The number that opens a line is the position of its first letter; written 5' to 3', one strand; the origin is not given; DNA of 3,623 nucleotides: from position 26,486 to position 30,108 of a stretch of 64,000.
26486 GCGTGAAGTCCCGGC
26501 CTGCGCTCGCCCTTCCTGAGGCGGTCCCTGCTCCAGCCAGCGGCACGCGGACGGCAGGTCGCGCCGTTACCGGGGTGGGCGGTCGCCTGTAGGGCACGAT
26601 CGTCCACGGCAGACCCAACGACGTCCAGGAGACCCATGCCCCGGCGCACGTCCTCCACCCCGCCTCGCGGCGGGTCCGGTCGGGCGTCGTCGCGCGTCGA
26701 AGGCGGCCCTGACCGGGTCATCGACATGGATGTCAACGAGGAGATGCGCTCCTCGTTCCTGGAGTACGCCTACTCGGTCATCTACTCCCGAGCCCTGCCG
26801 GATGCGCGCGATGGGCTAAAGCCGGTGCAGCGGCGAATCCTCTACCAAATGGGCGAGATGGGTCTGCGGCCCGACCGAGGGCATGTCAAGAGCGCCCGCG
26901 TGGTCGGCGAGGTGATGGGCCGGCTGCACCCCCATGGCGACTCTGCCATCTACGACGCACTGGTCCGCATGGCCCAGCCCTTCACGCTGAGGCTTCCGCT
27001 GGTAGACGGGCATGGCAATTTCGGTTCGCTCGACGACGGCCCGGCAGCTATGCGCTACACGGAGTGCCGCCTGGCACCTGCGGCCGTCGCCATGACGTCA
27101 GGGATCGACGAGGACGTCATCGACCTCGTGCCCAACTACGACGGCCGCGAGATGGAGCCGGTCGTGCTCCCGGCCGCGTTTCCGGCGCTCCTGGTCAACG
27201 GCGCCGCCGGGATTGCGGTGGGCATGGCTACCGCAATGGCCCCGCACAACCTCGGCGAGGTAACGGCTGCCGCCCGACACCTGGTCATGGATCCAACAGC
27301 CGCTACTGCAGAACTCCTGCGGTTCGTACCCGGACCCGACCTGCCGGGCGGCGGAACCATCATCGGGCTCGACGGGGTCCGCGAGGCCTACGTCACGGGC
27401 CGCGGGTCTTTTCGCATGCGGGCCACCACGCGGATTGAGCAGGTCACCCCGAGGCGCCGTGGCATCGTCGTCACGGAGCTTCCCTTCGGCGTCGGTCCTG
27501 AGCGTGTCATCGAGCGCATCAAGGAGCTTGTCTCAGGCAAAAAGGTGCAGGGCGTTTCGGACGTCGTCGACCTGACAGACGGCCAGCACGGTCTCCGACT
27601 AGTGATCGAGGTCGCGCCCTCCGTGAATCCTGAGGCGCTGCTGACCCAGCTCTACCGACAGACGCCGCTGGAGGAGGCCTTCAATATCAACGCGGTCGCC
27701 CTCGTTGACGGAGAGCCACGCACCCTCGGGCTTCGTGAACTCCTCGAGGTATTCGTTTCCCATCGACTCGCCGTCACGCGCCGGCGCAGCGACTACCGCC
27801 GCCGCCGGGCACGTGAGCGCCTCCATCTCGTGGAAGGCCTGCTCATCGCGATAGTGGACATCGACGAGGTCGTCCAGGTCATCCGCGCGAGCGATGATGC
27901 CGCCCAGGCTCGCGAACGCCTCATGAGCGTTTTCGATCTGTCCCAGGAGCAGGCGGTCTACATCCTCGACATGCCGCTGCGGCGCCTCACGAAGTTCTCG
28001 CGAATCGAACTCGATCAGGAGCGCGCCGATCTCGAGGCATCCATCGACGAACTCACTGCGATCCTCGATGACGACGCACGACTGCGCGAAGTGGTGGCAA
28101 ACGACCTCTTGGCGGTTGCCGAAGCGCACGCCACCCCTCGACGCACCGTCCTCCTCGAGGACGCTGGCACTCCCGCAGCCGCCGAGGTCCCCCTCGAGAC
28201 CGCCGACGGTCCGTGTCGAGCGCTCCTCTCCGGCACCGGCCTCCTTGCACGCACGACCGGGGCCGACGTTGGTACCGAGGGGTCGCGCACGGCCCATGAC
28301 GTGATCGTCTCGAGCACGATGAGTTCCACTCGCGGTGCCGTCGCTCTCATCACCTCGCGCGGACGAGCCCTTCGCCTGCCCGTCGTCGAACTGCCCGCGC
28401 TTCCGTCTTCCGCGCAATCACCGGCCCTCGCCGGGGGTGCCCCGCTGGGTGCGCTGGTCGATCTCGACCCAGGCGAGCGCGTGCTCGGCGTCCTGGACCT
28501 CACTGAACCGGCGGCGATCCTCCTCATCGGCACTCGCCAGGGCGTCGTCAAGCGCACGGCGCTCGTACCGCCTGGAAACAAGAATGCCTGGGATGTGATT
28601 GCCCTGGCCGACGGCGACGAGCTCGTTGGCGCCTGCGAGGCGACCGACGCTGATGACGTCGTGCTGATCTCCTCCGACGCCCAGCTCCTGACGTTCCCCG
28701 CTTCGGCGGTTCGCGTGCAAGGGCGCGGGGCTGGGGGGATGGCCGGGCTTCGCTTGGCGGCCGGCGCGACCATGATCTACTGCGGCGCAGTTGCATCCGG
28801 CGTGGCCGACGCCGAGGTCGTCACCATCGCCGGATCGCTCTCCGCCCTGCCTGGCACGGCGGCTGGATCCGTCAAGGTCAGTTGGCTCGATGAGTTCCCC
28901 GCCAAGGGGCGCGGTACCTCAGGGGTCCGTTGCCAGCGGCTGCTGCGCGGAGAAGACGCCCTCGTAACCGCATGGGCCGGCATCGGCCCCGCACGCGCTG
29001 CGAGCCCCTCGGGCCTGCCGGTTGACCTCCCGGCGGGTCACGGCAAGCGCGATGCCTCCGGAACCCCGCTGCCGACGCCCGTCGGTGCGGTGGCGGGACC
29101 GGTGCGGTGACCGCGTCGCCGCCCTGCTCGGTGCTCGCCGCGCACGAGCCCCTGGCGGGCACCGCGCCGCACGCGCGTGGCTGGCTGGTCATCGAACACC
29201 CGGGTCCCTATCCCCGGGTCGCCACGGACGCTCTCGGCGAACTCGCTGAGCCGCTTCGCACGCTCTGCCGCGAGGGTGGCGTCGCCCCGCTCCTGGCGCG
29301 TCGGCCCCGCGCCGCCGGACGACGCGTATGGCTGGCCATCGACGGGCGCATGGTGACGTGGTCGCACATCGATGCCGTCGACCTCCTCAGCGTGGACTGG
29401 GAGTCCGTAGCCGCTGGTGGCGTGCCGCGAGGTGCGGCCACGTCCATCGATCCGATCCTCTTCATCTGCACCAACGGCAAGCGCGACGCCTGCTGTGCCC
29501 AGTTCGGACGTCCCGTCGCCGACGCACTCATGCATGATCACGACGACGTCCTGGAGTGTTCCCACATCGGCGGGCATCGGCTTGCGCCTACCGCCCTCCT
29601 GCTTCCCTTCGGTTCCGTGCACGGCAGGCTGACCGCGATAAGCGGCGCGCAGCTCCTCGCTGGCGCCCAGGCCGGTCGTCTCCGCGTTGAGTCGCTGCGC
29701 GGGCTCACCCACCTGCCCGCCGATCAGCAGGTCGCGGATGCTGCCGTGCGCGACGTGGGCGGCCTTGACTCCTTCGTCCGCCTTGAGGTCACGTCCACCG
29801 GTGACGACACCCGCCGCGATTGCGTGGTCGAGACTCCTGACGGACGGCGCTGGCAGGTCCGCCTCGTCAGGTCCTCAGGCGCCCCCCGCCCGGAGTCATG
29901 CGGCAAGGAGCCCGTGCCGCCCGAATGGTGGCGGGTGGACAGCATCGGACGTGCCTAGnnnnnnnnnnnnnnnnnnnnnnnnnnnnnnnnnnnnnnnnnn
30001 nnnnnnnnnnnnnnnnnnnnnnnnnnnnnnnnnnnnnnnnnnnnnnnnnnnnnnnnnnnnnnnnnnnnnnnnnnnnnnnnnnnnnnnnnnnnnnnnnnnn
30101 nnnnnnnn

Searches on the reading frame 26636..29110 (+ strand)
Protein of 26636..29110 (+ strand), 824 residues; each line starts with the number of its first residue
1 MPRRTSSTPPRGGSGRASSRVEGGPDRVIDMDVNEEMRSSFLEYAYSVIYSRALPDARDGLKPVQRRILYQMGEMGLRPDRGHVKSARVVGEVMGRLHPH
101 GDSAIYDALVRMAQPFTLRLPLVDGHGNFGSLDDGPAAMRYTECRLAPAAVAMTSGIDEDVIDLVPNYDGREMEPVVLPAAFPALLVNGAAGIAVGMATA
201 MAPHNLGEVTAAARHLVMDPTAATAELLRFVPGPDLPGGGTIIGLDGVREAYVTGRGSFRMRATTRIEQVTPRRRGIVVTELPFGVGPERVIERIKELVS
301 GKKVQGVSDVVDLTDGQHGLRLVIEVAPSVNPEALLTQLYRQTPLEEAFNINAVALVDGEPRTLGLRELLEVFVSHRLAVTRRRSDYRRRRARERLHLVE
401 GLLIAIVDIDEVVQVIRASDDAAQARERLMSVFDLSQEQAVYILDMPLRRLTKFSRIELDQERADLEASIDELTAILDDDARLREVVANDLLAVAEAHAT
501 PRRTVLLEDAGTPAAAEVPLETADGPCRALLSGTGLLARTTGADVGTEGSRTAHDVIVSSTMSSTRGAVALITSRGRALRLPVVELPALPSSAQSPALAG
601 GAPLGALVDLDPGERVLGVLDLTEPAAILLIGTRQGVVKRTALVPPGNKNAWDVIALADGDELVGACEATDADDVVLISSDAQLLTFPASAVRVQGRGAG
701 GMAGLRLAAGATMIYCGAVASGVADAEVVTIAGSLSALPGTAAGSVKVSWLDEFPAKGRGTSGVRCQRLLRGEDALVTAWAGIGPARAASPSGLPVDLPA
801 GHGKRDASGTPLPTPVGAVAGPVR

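Call 46: search_protein_families(library=pfam, proteins=[window:26636-29110:+], max_evalue=0.00001)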
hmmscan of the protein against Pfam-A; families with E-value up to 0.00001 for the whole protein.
window:26636-29110:+ (824 aa): 2 families
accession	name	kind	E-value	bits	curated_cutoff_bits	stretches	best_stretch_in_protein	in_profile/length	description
PF00521.26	DNA_topoisoIV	-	4e-145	484.4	31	1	52-491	1-431/432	DNA gyrase/topoisomerase IV, subunit A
PF03989.18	DNA_gyraseA_C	-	1.9e-18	66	27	0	673-711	1-39/48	DNA gyrase C-terminal domain, beta-propeller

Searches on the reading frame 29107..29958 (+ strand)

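Call 46: search_protein_families(library=pfam, proteins=[window:29107-29958:+], max_evalue=0.00001)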
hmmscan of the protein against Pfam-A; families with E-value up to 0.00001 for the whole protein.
window:29107-29958:+ (283 aa): 1 family
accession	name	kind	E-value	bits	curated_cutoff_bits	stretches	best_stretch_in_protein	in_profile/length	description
PF06999.17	Suc_Fer-like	-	7.8e-15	55.9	34.9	1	112-178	93-169/191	Sucrase/ferredoxin-like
